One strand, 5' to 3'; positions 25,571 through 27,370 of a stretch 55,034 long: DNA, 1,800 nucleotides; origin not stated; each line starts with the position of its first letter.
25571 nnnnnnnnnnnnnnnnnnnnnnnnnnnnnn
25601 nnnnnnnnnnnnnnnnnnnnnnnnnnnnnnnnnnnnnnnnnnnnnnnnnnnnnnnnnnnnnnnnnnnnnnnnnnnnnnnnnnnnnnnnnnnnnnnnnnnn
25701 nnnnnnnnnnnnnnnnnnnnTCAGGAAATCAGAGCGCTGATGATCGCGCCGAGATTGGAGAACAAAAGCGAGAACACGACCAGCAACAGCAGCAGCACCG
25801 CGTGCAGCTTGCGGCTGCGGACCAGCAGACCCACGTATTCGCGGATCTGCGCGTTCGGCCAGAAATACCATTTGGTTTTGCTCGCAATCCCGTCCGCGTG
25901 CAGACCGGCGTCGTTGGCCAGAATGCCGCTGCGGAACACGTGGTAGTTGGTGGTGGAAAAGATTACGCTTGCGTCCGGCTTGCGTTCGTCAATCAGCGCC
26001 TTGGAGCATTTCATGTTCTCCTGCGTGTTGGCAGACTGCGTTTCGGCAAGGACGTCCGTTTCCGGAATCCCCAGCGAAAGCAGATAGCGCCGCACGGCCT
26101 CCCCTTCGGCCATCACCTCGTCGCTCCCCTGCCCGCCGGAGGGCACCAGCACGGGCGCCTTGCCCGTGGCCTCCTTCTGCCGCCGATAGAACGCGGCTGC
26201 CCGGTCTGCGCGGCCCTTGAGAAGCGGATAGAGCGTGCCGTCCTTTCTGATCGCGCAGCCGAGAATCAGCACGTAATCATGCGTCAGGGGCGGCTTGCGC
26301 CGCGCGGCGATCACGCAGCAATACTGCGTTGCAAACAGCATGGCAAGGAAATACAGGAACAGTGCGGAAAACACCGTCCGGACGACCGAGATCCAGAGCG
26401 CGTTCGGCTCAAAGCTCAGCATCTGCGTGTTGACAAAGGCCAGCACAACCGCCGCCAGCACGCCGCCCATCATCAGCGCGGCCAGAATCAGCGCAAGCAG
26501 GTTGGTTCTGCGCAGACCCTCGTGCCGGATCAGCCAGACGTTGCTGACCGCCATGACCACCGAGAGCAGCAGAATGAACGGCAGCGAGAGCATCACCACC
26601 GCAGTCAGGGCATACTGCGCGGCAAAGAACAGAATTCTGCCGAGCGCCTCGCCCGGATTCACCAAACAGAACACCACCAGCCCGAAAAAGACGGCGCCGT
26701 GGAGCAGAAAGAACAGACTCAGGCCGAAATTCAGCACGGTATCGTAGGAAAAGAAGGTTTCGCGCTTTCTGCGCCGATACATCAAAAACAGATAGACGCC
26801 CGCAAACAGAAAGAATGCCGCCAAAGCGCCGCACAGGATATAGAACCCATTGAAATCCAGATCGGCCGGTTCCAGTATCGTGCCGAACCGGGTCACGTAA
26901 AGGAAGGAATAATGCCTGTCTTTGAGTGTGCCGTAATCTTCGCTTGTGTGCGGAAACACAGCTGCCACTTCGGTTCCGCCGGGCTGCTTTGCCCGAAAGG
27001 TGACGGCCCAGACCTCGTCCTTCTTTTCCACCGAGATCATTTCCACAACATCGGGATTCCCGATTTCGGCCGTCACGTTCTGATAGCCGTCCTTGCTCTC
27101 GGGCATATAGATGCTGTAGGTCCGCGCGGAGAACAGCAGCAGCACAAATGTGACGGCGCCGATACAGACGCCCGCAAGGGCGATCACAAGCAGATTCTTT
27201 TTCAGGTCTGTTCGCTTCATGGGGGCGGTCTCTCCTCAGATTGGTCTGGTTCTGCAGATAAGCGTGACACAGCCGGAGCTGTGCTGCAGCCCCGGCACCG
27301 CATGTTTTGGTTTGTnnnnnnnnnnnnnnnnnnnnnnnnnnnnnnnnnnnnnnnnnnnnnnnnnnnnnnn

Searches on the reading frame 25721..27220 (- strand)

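Call 6: search_protein_families(library=pfam, proteins=[window:25721-27220:-])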
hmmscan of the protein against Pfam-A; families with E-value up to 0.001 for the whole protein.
window:25721-27220:- (499 aa): 1 family
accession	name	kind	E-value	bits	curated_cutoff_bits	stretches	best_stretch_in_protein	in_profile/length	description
PF02698.23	DUF218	-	4.4e-24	85.4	27.6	1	315-464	1-133/133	DUF218 domain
